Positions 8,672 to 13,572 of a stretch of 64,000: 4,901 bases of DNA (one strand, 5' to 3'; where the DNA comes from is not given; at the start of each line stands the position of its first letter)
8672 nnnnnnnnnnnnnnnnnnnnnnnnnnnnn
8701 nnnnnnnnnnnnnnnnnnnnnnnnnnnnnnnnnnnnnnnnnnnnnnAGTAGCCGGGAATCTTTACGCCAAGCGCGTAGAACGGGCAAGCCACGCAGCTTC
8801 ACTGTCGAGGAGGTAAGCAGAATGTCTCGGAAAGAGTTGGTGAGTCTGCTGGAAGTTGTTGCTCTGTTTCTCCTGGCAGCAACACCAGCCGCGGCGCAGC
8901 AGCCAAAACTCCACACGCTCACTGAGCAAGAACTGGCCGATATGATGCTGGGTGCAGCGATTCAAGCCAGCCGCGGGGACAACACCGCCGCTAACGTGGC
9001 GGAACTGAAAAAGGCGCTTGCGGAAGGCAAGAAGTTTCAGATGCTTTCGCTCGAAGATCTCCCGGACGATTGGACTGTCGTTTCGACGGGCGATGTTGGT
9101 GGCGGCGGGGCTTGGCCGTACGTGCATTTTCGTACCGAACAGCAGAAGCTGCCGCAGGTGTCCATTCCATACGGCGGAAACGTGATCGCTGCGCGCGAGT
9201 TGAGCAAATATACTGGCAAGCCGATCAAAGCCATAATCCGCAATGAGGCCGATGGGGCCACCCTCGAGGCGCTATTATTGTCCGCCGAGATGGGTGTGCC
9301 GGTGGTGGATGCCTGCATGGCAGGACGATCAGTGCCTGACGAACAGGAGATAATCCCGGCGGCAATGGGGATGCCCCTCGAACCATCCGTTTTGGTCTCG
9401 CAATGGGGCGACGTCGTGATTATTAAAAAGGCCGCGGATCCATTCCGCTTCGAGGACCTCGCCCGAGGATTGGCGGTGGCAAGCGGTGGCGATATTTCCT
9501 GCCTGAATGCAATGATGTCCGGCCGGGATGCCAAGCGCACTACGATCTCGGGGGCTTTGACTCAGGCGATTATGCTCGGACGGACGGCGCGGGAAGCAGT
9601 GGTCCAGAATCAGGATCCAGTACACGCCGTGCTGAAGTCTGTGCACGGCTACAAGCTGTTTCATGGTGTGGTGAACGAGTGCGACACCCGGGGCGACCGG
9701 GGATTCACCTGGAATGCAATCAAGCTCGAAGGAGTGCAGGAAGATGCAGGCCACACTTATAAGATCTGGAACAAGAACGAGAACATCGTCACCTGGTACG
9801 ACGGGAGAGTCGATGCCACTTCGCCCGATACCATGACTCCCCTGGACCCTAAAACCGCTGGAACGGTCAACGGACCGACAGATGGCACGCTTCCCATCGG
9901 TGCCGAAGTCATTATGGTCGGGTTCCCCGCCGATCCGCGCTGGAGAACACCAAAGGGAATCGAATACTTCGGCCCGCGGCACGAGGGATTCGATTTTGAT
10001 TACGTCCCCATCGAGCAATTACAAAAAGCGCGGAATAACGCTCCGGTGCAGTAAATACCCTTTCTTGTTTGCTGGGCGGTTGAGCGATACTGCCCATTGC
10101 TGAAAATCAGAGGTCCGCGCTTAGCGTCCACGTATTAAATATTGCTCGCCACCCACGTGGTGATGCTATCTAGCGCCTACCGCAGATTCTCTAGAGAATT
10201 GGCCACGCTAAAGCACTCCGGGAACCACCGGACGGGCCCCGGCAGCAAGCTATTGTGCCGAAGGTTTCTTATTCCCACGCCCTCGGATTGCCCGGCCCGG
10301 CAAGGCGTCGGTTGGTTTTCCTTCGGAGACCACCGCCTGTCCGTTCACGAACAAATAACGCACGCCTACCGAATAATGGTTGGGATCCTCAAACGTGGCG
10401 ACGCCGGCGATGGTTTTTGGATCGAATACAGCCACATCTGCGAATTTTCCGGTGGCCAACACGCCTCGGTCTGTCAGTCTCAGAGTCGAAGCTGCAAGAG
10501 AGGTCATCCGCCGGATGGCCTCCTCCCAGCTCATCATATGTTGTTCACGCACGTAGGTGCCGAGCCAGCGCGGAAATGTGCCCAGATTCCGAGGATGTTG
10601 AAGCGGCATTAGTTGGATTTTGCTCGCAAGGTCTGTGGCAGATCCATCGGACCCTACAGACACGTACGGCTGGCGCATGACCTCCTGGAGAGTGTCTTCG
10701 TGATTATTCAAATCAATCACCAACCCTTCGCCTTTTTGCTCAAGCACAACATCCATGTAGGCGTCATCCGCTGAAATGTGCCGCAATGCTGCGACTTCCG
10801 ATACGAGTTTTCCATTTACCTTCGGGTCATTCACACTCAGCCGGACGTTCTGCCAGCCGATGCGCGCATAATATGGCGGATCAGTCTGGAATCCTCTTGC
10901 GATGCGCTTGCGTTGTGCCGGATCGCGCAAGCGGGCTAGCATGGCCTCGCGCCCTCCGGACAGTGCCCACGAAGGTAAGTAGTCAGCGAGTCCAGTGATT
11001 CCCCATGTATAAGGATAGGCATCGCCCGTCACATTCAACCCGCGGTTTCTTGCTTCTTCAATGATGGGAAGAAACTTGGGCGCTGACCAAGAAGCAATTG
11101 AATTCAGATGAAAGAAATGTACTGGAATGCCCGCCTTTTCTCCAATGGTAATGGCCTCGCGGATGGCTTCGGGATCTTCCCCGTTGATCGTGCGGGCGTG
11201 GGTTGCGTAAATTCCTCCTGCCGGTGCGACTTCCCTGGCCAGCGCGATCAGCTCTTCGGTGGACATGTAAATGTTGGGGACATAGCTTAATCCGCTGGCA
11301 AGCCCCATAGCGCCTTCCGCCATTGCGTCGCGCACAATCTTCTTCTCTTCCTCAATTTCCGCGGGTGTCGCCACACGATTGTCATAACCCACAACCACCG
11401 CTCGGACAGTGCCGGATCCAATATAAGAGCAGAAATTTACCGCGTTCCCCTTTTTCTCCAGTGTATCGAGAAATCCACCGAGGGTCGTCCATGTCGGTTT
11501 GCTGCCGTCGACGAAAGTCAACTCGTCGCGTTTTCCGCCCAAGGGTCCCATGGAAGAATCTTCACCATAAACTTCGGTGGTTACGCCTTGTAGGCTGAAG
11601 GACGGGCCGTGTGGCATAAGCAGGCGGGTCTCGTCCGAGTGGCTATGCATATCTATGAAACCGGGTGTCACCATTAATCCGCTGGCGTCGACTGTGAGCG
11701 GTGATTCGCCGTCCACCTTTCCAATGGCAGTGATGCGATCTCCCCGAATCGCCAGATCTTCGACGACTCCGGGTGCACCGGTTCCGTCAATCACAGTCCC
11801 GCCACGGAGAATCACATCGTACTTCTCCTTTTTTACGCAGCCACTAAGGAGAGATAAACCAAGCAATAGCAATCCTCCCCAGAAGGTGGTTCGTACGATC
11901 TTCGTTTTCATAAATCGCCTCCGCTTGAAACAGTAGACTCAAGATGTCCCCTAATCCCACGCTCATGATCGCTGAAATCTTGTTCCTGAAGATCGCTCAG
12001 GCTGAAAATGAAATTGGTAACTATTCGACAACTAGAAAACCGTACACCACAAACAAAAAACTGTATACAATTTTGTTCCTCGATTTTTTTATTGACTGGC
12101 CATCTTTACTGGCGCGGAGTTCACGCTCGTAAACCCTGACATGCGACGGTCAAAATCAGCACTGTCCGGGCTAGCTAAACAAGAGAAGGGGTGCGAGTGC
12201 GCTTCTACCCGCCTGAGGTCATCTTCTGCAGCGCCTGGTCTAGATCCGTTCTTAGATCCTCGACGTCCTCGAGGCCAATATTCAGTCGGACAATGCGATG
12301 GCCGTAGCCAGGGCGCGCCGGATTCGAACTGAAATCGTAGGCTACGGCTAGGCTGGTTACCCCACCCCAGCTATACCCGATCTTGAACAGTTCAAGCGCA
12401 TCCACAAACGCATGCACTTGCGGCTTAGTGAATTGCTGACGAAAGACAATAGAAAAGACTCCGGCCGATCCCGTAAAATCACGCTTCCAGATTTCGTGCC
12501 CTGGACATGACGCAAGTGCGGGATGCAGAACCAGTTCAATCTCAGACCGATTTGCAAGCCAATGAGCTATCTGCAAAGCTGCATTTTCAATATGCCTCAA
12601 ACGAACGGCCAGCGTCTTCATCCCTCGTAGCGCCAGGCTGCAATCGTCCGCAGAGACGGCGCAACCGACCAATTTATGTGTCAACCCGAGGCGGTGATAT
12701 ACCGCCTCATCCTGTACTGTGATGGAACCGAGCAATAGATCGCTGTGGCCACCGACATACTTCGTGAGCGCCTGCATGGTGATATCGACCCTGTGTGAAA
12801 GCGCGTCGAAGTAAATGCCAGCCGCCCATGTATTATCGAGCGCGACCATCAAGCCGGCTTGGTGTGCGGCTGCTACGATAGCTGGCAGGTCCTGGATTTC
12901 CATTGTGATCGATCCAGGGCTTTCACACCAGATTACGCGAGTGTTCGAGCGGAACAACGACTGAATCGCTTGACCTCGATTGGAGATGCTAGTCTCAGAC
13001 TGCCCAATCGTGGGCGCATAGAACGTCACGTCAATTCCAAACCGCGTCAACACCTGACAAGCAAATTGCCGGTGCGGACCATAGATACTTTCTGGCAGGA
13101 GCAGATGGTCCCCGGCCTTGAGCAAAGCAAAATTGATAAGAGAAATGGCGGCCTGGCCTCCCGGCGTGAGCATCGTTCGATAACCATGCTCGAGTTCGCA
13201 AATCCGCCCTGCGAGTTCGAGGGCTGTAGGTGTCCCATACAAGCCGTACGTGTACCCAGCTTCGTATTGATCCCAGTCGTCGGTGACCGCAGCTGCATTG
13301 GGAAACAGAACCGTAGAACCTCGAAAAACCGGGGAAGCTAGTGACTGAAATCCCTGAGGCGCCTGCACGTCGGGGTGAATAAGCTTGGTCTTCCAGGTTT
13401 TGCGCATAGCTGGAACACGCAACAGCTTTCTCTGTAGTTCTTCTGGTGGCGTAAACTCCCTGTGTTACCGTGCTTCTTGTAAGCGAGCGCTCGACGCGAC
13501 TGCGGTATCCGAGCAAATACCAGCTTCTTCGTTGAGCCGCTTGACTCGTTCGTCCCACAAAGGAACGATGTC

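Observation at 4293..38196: Seven copies of a fixed-geometry bipartite site (GTAYAC-N15-GTRTAC) fused to a sigma70-like promoter, upstream of non-homologous transport and peptidase genes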

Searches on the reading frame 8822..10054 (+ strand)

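Call 6: search_protein_families(library=pfam, proteins=[window:8822-10054:+])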
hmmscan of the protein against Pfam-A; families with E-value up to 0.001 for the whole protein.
window:8822-10054:+ (410 aa): 2 families
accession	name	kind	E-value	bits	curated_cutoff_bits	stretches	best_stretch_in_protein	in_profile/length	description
PF20906.3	S-Me-THD_C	-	1.1e-46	159.1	27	1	208-397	4-190/190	S-Me-THD-like, C-terminal domain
PF06032.18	S-Me-THD_N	-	6.1e-21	75.5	27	1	37-202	2-157/158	S-Me-THD-like, N-terminal domain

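Call 46: search_protein_families(library=ncbifam, proteins=[window:8822-10054:+], max_evalue=0.00001)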
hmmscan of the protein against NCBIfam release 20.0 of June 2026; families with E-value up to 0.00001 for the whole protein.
window:8822-10054:+ (410 aa): 2 families
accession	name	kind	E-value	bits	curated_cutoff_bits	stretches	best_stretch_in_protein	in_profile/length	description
NF058532.1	CH3_S_uro_de_S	equivalog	9.5e-18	64.3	450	1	33-349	3-306/352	S-methyl thiohydantoin desulfurase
NF058529.1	thiohydan_desulf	equivalog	1.3e-08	34.3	440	1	32-350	2-314/362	thiohydantoin desulfurase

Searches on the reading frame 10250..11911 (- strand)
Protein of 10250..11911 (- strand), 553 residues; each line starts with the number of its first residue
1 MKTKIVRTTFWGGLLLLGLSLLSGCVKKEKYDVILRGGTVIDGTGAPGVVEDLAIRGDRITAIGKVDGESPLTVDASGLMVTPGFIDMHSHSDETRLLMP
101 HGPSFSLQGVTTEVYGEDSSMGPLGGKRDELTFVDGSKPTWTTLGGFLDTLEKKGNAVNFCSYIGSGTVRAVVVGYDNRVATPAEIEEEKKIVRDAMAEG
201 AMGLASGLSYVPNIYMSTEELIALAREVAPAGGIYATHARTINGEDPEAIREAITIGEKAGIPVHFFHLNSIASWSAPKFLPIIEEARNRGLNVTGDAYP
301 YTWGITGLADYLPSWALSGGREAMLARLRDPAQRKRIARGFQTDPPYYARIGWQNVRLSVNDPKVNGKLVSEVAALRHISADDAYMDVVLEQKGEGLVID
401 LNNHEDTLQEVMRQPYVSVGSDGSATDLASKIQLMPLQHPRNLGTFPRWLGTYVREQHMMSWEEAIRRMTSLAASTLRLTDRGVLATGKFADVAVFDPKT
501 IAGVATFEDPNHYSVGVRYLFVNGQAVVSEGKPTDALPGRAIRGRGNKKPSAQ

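Call 6: search_protein_families(library=pfam, proteins=[window:10250-11911:-])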
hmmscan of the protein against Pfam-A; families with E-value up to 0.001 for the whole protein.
window:10250-11911:- (553 aa): 2 families
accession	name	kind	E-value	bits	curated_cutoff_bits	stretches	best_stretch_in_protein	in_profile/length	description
PF07969.17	Amidohydro_3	-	2.6e-26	93.6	29.7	1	73-528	2-472/472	Amidohydrolase family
PF01979.26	Amidohydro_1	-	4.6e-09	36.4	25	1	400-526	231-344/345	Amidohydrolase family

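Call 46: search_protein_families(library=ncbifam, proteins=[window:10250-11911:-], max_evalue=0.00001)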
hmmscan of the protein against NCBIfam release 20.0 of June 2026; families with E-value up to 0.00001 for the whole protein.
window:10250-11911:- (553 aa): 38 families (the best 25 are shown)
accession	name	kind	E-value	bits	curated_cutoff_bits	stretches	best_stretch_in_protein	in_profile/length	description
NF006560.0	PRK09061.1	subfamily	2.1e-75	254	340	3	400-544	349-513/517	amidohydrolase family protein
NF006689.0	PRK09237.1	equivalog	1.9e-18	66.2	371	1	30-93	2-67/383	amidohydrolase/deacetylase family metallohydrolase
TIGR00857.1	pyrC_multi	subfamily_domain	3.1e-15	56.1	279.05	1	51-94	6-50/412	dihydroorotase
TIGR03178.1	allantoinase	equivalog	2.7e-13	49.5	357.85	0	32-94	1-62/441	allantoinase AllB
NF004839.0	PRK06189.1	equivalog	3.7e-13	48.9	631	1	30-94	2-65/451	allantoinase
NF009941.0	PRK13404.1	subfamily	5.5e-13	48.4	647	1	29-94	2-65/478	dihydropyrimidinase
TIGR03121.1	one_C_dehyd_A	equivalog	1.3e-12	46.8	392.75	0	33-92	2-62/556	formylmethanofuran dehydrogenase subunit A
NF005791.0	PRK07627.1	equivalog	5.8e-12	45.3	442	0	33-91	3-63/425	dihydroorotase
TIGR02033.1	D-hydantoinase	equivalog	8.8e-12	44.7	393.25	1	33-94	1-62/454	dihydropyrimidinase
TIGR02318.1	phosphono_phnM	equivalog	5.9e-11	41.9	390.55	0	51-94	16-59/376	phosphonate metabolism protein PhnM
NF009060.0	PRK12394.1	equivalog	1.1e-10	40.9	442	1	30-114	2-89/381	metallo-dependent hydrolase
NF006056.0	PRK08204.1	subfamily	1.3e-10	40.6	391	1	33-97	5-72/449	hypothetical protein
NF005960.0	PRK08044.1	equivalog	3.8e-10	39.1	688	1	31-94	3-64/453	allantoinase AllB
NF011990.0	PRK15446.2-6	subfamily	4.6e-10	38.8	233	0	33-94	3-68/390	alpha-D-ribose 1-methylphosphonate 5-triphosphate diphosphatase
TIGR03583.1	EF_0837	hypoth_equivalog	1.5e-09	37.4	432.15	0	460-500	293-333/365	amidohydrolase/deacetylase family metallohydrolase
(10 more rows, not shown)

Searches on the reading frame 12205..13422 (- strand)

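Call 6: search_protein_families(library=pfam, proteins=[window:12205-13422:-])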
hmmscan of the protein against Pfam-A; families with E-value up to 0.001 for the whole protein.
window:12205-13422:- (405 aa): 1 family
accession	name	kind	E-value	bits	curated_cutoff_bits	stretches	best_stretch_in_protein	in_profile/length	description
PF01053.26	Cys_Met_Meta_PP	-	3.6e-94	315.9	27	1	11-399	1-381/381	Cys/Met metabolism PLP-dependent enzyme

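Call 46: search_protein_families(library=ncbifam, proteins=[window:12205-13422:-], max_evalue=0.00001)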
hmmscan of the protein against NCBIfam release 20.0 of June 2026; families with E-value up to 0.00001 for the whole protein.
window:12205-13422:- (405 aa): 43 families (the best 25 are shown)
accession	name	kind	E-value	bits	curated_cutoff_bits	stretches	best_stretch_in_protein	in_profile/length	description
NF005456.0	PRK07050.1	equivalog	1.7e-162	540.6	500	1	5-401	5-392/394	cystathionine beta-lyase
TIGR01324.1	cysta_beta_ly_B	equivalog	5.6e-122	407.1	365.9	1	12-399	1-375/377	cystathionine beta-lyase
NF004626.0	PRK05967.1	equivalog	4.5e-116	387.6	649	1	11-399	14-390/395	cystathionine beta-lyase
NF006538.0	PRK09028.1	equivalog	2e-104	349.3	655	1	26-401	22-389/396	cystathionine beta-lyase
NF005990.0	PRK08114.1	equivalog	7e-95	318.1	634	1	8-401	4-394/395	cystathionine beta-lyase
NF041088.1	ala_glut_racmase_Arch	equivalog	7.1e-65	219.5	629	1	24-401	16-381/381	bifunctional L-alanine/L-glutamate racemase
TIGR01328.1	met_gam_lyase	equivalog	4.3e-63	213.5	549.7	1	8-400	2-390/391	methionine gamma-lyase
NF004627.0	PRK05968.1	subfamily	5.7e-63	213.1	508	1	21-400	19-386/389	hypothetical protein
NF005871.0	PRK07811.1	equivalog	2.3e-62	210.8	513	1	8-400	11-388/389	cystathionine gamma-synthase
NF005976.0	PRK08064.1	equivalog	3.9e-59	200.5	627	1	9-401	6-383/390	cystathionine beta-lyase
NF005695.0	PRK07503.1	equivalog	1.3e-57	195.3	666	1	7-402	7-398/403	methionine gamma-lyase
NF005758.0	PRK07582.1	equivalog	1.7e-56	191.6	440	1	49-401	40-371/372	cystathionine gamma-lyase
NF005810.0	PRK07671.1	equivalog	3.8e-56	190.7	594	1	11-399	4-377/377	bifunctional cystathionine gamma-lyase/homocysteine desulfhydrase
TIGR01325.1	O_suc_HS_sulf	equivalog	2.3e-55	187.8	510.05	1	24-398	13-380/380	O-succinylhomoserine sulfhydrylase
NF004821.0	PRK06176.1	equivalog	1.8e-54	185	642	1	10-401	3-379/380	cystathionine gamma-synthase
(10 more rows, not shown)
